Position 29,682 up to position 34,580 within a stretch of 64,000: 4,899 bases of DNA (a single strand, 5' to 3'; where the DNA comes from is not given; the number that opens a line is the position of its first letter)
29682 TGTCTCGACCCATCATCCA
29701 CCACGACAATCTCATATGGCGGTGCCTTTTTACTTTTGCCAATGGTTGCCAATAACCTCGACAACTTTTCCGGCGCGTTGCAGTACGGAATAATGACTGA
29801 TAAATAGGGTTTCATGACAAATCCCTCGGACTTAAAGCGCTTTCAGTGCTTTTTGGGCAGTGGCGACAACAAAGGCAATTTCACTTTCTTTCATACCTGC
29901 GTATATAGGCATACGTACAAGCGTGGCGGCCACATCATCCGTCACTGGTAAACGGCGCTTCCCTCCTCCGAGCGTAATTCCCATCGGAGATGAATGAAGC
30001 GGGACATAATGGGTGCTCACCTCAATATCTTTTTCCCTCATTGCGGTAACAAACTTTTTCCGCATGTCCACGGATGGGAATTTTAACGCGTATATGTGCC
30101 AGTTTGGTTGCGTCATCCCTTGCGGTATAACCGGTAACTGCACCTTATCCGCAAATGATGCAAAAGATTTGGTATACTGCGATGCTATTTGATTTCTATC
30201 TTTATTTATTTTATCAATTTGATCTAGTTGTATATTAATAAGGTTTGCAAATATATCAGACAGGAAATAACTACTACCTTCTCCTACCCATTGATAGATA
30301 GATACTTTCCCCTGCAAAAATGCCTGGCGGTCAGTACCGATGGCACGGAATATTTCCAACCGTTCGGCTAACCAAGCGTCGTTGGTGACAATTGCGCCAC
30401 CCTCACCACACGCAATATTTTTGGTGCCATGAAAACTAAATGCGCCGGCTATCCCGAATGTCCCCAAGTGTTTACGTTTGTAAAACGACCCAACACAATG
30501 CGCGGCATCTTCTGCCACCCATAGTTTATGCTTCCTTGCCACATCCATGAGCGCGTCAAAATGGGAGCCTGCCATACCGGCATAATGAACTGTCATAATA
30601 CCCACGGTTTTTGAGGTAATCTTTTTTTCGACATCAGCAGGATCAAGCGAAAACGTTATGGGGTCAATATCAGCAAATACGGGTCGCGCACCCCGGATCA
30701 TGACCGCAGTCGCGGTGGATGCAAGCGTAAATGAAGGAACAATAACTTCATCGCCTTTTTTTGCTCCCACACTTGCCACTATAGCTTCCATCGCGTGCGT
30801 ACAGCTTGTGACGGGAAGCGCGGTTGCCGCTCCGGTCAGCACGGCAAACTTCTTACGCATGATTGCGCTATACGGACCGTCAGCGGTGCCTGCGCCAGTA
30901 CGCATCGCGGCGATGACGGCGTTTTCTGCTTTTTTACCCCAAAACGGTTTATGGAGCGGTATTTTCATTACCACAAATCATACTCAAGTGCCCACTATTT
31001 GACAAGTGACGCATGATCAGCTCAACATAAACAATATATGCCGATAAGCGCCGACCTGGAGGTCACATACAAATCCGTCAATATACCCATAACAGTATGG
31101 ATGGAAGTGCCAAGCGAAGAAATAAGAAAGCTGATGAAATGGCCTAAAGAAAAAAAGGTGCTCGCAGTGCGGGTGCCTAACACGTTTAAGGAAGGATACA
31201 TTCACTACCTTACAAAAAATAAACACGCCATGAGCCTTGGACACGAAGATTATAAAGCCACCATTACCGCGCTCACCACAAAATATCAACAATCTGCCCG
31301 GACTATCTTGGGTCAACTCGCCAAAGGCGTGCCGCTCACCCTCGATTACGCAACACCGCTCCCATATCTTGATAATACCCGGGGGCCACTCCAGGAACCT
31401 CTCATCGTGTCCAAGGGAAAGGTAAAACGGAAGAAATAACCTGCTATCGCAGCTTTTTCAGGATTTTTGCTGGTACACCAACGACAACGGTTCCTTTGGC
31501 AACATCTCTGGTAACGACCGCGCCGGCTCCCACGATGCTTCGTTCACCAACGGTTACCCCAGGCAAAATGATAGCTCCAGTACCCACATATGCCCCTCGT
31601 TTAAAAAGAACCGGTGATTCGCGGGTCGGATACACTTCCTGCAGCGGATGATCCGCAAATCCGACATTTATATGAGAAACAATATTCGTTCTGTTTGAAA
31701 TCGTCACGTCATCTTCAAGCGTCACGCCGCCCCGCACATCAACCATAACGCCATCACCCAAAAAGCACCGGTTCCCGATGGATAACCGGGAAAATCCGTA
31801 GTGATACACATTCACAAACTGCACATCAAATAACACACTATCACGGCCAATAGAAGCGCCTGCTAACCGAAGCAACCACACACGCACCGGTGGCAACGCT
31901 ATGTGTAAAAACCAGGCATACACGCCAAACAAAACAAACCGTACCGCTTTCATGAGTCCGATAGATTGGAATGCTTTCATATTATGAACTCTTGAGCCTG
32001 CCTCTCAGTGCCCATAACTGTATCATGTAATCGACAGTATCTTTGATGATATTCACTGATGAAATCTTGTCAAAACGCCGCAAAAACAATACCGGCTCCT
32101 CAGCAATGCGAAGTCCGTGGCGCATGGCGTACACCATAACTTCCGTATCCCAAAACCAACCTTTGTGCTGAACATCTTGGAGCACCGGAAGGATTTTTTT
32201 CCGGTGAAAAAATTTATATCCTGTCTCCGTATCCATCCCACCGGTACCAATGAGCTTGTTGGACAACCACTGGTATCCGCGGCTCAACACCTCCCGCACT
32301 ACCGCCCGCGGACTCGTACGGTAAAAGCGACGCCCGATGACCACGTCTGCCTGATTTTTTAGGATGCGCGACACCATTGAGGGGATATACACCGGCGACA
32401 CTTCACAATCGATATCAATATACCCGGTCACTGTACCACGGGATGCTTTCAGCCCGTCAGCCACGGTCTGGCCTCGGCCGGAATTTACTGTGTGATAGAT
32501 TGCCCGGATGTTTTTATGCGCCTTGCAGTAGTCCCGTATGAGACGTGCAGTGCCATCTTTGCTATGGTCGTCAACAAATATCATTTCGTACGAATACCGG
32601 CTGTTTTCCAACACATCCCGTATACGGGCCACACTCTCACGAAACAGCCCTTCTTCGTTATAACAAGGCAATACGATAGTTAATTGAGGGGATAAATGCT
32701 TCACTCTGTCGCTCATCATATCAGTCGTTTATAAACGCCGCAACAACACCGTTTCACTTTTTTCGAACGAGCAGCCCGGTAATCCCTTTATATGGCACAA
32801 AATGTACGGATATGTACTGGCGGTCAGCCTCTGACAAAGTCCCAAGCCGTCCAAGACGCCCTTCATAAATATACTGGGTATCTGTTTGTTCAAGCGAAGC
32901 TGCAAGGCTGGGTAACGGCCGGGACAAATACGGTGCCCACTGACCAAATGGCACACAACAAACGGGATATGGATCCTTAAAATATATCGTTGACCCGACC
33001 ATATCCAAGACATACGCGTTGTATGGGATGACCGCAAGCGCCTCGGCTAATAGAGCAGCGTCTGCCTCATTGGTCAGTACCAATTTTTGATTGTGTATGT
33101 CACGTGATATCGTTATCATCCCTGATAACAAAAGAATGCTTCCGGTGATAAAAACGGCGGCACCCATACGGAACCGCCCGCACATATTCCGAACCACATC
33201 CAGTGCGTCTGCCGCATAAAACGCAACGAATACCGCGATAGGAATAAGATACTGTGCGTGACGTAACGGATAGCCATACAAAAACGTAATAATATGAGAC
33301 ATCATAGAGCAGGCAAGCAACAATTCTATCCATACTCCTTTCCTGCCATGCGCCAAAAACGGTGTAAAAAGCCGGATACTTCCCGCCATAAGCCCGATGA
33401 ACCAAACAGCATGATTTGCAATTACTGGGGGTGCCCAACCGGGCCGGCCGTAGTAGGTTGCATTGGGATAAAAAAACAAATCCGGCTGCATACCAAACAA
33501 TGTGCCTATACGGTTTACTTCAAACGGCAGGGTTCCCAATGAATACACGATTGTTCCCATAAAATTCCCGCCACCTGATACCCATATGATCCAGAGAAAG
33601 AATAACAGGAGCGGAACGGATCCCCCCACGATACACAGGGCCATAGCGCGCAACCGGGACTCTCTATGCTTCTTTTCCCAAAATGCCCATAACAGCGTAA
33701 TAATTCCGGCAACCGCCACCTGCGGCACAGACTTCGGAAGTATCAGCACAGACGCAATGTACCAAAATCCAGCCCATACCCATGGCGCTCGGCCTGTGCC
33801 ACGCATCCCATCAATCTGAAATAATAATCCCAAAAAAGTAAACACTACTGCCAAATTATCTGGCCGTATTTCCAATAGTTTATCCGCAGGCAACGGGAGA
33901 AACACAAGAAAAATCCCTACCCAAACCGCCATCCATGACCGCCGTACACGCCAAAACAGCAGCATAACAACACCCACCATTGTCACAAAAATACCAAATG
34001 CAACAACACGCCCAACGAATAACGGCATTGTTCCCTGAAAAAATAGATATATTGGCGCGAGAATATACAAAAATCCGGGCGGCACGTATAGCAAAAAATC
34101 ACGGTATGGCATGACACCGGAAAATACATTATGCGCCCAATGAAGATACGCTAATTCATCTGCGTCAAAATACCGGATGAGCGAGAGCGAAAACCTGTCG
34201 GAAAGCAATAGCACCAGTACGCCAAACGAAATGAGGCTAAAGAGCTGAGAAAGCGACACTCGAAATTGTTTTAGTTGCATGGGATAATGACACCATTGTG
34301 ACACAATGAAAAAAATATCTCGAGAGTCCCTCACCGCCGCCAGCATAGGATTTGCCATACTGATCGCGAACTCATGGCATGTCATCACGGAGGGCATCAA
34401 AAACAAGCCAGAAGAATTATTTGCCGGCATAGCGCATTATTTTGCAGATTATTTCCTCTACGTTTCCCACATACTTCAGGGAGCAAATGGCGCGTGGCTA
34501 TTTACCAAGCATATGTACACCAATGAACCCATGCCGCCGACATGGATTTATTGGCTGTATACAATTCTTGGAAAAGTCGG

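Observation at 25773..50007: Extreme local expansion of GT-C/YfhO-type polytopic membrane proteins, including three paralogues sharing a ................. motif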

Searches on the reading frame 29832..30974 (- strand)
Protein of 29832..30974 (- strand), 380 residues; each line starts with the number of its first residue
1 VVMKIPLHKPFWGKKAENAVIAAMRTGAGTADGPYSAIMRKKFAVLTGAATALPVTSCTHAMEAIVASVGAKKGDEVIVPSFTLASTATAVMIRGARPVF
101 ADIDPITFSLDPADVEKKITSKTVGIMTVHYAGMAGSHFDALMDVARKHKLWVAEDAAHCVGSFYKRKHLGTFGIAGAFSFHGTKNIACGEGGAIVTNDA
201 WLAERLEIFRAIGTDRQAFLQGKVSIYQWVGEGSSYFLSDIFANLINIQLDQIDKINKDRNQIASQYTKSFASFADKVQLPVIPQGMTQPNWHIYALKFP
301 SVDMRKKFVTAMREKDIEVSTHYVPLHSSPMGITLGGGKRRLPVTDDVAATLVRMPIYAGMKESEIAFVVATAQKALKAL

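Call 6: search_protein_families(library=pfam, proteins=[window:29832-30974:-], max_evalue=0.01)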
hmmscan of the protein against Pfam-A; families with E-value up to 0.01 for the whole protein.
window:29832-30974:- (380 aa): 3 families
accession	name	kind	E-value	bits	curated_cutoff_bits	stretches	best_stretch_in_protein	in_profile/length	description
PF01041.23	DegT_DnrJ_EryC1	-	1.6e-89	301.1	19.8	1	14-372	5-358/360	DegT/DnrJ/EryC1/StrS aminotransferase family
PF00155.27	Aminotran_1_2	-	3e-08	33.7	19.7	1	15-165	24-194/361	Aminotransferase class I and II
PF01212.27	Beta_elim_lyase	-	5.7e-05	23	27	1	20-214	18-228/288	Beta-eliminating lyase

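Call 43: search_protein_families(library=ncbifam, proteins=[window:29832-30974:-], max_evalue=0.001)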
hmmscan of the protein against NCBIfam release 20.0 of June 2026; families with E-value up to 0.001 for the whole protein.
window:29832-30974:- (380 aa): 16 families
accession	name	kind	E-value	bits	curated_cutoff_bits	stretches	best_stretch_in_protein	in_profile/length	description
NF008687.0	PRK11706.1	equivalog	2.2e-109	365.6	375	1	4-376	1-373/375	dTDP-4-amino-4,6-dideoxygalactose transaminase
TIGR02379.1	ECA_wecE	subfamily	3.7e-95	318.9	434.85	1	5-377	2-375/376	dTDP-4-amino-4,6-dideoxy-D-glucose transaminase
NF008658.2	PRK11658.1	equivalog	3.1e-66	223.5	631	1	5-375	5-375/379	UDP-4-amino-4-deoxy-L-arabinose aminotransferase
TIGR03588.1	PseC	equivalog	2.2e-62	211.1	423.5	1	18-376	15-379/380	UDP-4-amino-4,6-dideoxy-N-acetyl-beta-L-altrosamine transaminase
TIGR04181.1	NHT_00031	hypoth_equivalog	2.9e-51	174.5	420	1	5-356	1-357/359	LegC family aminotransferase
TIGR04427.1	PLP_DesI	equivalog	2.9e-41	141.9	650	1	29-218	47-233/390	dTDP-4-dehydro-6-deoxyglucose aminotransferase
NF011936.0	PRK15407.1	equivalog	1.4e-33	116.3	423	1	44-215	75-253/440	lipopolysaccharide biosynthesis protein RfbH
NF006230.0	PRK08363.1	equivalog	1.1e-05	24.5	534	1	56-159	100-208/398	alanine aminotransferase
NF005816.0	PRK07682.1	equivalog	1.4e-05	23.9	620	1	36-156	76-202/390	aminotransferase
NF041364.1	GntC_guanitoxin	equivalog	1.6e-05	23.9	415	1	56-157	66-174/356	guanitoxin biosynthesis PLP-dependent (S)-gamma-hydroxy-L-arginine cyclodehydratase GntC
NF005817.0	PRK07683.1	equivalog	1.9e-05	23.5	575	1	59-159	99-203/387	aminotransferase A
NF006569.0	PRK09082.1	subfamily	2e-05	23.9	420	1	55-156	94-202/386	methionine aminotransferase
NF004770.0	PRK06108.1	subfamily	2.6e-05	23.2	422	1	39-157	86-210/396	pyridoxal phosphate-dependent aminotransferase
NF009079.0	PRK12414.1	subfamily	0.0002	20.5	481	1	55-128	93-168/384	methionine aminotransferase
NF005588.0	PRK07309.1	equivalog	0.00024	20.1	576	1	38-163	79-212/391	pyridoxal phosphate-dependent aminotransferase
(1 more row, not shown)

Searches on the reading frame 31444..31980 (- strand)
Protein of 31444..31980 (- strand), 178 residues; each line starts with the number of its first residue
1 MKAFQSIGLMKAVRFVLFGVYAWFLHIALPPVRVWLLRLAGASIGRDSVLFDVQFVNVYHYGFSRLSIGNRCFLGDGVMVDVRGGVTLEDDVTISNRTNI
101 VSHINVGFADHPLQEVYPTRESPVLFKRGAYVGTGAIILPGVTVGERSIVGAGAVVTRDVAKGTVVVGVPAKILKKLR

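Call 6: search_protein_families(library=pfam, proteins=[window:31444-31980:-], max_evalue=0.01)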
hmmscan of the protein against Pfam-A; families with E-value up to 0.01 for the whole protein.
window:31444-31980:- (178 aa): 3 families
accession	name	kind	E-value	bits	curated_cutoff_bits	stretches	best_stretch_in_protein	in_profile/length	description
PF00132.30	Hexapep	-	3.6e-12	45.9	27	1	128-158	6-36/36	Bacterial transferase hexapeptide (six repeats)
PF14602.12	Hexapep_2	-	4.9e-10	39.4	27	2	66-96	2-28/34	Hexapeptide repeat of succinyl-transferase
PF25084.1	LbH_EIF2B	-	0.006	17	54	0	135-160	72-97/105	EIF2B subunit epsilon LbH domain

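Call 43: search_protein_families(library=ncbifam, proteins=[window:31444-31980:-], max_evalue=0.001)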
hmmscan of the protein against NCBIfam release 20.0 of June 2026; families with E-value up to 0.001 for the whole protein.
window:31444-31980:- (178 aa): 36 families (the best 25 are shown)
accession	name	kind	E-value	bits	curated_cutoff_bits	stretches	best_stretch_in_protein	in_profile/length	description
NF007797.0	PRK10502.1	subfamily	1.7e-20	73.4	192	1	29-175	40-177/183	WcaF family extracellular polysaccharide biosynthesis acetyltransferase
TIGR03570.1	NeuD_NnaD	subfamily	8.3e-17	61.5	160.8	1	126-172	156-202/202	NeuD/PglB/VioB family sugar acetyltransferase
NF041874.1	EPS_EpsC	equivalog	6.8e-16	58.4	150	1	54-176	50-166/168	serine O-acetyltransferase EpsC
TIGR03532.1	DapD_Ac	equivalog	3.6e-14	53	231.75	1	74-177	119-214/231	2,3,4,5-tetrahydropyridine-2,6-dicarboxylate N-acetyltransferase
TIGR01172.1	cysE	equivalog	7.8e-14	52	210.65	1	66-172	62-162/162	serine O-acetyltransferase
TIGR04008.1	WcaF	equivalog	1.1e-13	51.5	326.3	1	19-175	30-176/180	colanic acid biosynthesis acetyltransferase WcaF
NF038307.1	EPS_acetyl_HpsU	equivalog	1.4e-13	50.8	305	1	30-173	40-174/178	hormogonium polysaccharide biosynthesis acetyltransferase HpsU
NF007240.0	PRK09677.1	equivalog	1.7e-13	50.5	243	1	58-176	58-183/192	putative lipopolysaccharide biosynthesis O-acetyl transferase WbbJ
TIGR03308.1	phn_thr-fam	hypoth_equivalog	3e-13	50.1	201.65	1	124-176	109-161/204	phosphonate metabolim protein, transferase hexapeptide repeat family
NF000504.1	stregram_VatH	exception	7.7e-13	48.8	475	1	48-176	47-170/216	streptogramin A O-acetyltransferase Vat(H)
NF007499.0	PRK10092.1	equivalog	1.7e-12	47.5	314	1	68-177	70-183/183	maltose O-acetyltransferase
NF000311.1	Vat_ABCDEFH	equivalog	1.3e-11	44.5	300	1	49-176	41-163/201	Vat family streptogramin A O-acetyltransferase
NF007076.0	PRK09527.1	equivalog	3.5e-11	42.9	347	1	67-177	71-185/203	galactoside O-acetyltransferase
NF058585.1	HptprglPActTf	PfamEq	4.1e-10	39.5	300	1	130-176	113-159/172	heptaprenylglyceryl phosphate O-acetyltransferase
NF008349.0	PRK11132.1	equivalog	7.6e-10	38.3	397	1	73-176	149-246/273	serine O-acetyltransferase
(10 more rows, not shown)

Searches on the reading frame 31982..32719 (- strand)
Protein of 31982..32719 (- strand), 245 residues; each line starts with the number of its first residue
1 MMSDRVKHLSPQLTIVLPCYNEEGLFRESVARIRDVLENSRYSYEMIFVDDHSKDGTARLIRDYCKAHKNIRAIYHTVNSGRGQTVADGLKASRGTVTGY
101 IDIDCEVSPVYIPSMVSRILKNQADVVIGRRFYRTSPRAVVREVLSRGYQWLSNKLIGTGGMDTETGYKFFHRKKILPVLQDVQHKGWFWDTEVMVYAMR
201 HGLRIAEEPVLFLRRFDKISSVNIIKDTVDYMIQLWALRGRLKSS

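Call 6: search_protein_families(library=pfam, proteins=[window:31982-32719:-], max_evalue=0.01)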
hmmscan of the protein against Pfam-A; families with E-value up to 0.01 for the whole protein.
window:31982-32719:- (245 aa): 3 families
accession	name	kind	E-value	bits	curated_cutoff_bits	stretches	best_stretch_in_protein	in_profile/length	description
PF00535.33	Glycos_transf_2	-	3.4e-27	95.9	23.3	1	14-174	1-162/168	Glycosyl transferase family 2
PF13641.12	Glyco_tranf_2_3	-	1.1e-07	32.5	27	1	11-215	1-211/230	Glycosyltransferase like family 2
PF10111.15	Glyco_tranf_2_2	-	0.00047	20.2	27.3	1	14-117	1-104/276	Glycosyltransferase like family 2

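Call 43: search_protein_families(library=ncbifam, proteins=[window:31982-32719:-], max_evalue=0.001)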
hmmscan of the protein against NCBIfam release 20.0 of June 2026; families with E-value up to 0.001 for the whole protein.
window:31982-32719:- (245 aa): 22 families
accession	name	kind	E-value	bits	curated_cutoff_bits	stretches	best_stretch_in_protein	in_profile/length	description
NF047588.1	GlcsyltransPgfSStrep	equivalog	1.6e-18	67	500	1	12-177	2-165/308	glycosyltransferase PgfS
NF058614.1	PPMAGASynPpgS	equivalog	1.3e-16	60.7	370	1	15-213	4-197/226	polyprenyl-phospho-N-acetylgalactosaminyl synthase PpgS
TIGR04182.1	glyco_TIGR04182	equivalog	1.1e-14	54.5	325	1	13-237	2-216/293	S-layer glycoprotein N-glycosyltransferase AglJ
TIGR03937.1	PgaC_IcaA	equivalog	1.4e-14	53.9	422.3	1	10-123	44-154/407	poly-beta-1,6-N-acetyl-D-glucosamine synthase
NF007482.0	PRK10073.1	equivalog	1.7e-13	50.3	423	1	10-128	5-119/334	glycosyltransferase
NF007986.1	PRK10714.1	equivalog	5.7e-12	45.3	529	1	12-174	7-167/316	undecaprenyl-phosphate 4-deoxy-4-formamido-L-arabinose transferase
NF047683.1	TeichurnBiosyTuaG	equivalog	1e-11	45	400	1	9-106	4-98/252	teichuronic acid biosynthesis protein TuaG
NF010496.0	PRK13915.1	equivalog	8.9e-11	41.4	262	1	12-134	32-156/307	glucosyl-3-phosphoglycerate synthase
TIGR03965.1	mycofact_glyco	equivalog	1.1e-09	37.7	280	1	10-130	73-190/467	mycofactocin biosynthesis glycosyltransferase MftF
TIGR04283.1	glyco_like_mftF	equivalog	1.3e-09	38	182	1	13-154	1-130/221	TIGR04283 family arsenosugar biosynthesis glycosyltransferase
NF038302.1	EPS_HpsE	equivalog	4.3e-09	35.8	300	1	12-112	2-104/307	hormogonium polysaccharide biosynthesis glycosyltransferase HpsE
NF041875.1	EPS_EpsD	equivalog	6.5e-09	35.6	370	1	13-131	1-116/325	exopolysaccharide biosynthesis glycosyltransferase EpsD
NF050050.1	ProtGlycPglI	equivalog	7.5e-07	28.8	500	1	11-122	2-111/306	GalNAc(5)-diNAcBac-PP-undecaprenol beta-1,3-glucosyltransferase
NF041391.1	DPhHxTase_Halo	equivalog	9.8e-07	28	375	1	19-215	3-186/213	dolichyl-phosphate hexose transferase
TIGR03111.1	glyc2_xrt_Gpos1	hypoth_equivalog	1.7e-06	27.1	363.95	1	9-123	47-160/439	TIGR03111 family XrtG-associated glycosyltransferase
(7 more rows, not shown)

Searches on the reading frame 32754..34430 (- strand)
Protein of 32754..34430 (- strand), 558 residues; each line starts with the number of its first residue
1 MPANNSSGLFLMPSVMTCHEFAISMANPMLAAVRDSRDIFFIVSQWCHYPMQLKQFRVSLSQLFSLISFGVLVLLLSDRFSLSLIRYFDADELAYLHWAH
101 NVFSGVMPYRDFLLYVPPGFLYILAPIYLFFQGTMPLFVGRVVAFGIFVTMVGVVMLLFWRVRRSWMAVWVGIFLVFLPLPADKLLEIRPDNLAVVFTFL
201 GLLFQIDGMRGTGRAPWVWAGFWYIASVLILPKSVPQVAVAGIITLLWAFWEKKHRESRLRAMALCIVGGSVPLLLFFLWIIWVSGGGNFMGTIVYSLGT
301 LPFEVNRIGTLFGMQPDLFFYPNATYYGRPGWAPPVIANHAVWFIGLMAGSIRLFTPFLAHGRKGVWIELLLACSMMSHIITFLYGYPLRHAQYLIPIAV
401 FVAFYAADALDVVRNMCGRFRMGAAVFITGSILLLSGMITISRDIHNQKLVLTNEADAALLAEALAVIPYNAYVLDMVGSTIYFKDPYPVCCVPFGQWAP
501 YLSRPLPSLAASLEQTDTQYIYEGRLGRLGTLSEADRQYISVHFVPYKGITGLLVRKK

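Call 5: search_protein_families(library=pfam, proteins=[window:32754-34430:-], max_evalue=0.01)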
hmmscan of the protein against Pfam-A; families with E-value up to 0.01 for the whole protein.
window:32754-34430:- (558 aa): 0 families

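Call 9: search_protein_families(library=ncbifam, proteins=[window:32754-34430:-], max_evalue=0.01)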
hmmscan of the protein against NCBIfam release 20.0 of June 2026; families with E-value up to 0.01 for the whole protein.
window:32754-34430:- (558 aa): 0 families

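Call 29: search_protein_families(library=pfam, proteins=[window:32754-34430:-], max_evalue=5)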
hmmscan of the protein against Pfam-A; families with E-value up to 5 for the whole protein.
window:32754-34430:- (558 aa): 1 family
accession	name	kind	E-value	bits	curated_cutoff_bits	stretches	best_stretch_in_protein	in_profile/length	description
PF06305.16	LapA_dom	-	3.1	8.2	28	1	128-164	10-47/64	Lipopolysaccharide assembly protein A domain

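Call 54: search_solved_structures(query=A4, max_evalue=1)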
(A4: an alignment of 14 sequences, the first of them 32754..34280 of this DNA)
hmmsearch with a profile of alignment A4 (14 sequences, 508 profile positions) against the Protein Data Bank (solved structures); distinct sequences matched with E-value up to 1: 5.
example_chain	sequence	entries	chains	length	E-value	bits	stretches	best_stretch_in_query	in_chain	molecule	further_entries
3kar_A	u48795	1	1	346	0.78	11.8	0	395-449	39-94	KINESIN-LIKE PROTEIN KAR3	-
1f9v_A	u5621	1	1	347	0.78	11.8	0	395-449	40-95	KINESIN-LIKE PROTEIN KAR3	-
1f9w_A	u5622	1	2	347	0.78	11.8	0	395-449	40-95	KINESIN-LIKE PROTEIN KAR3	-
1f9u_A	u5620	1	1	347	0.78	11.8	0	395-449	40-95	KINESIN-LIKE PROTEIN KAR3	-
1f9t_A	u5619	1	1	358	0.82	11.7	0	395-449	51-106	KINESIN-LIKE PROTEIN KAR3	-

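Call 55: search_protein_families(library=pfam, alignment_id=A4, max_evalue=0.01)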
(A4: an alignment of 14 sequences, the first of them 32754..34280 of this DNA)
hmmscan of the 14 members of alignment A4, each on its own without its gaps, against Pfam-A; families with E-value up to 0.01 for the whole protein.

A. member 1, window:32754-34280:- (508 aa): 0 families

B. families by the number of members that match (of 14 scanned): 2 families
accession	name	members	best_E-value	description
PF13231.12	PMT_2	8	1.8e-07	Dolichyl-phosphate-mannose-protein mannosyltransferase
PF23157.1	DUF7055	1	0.0026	Domain of unknown function (DUF7055)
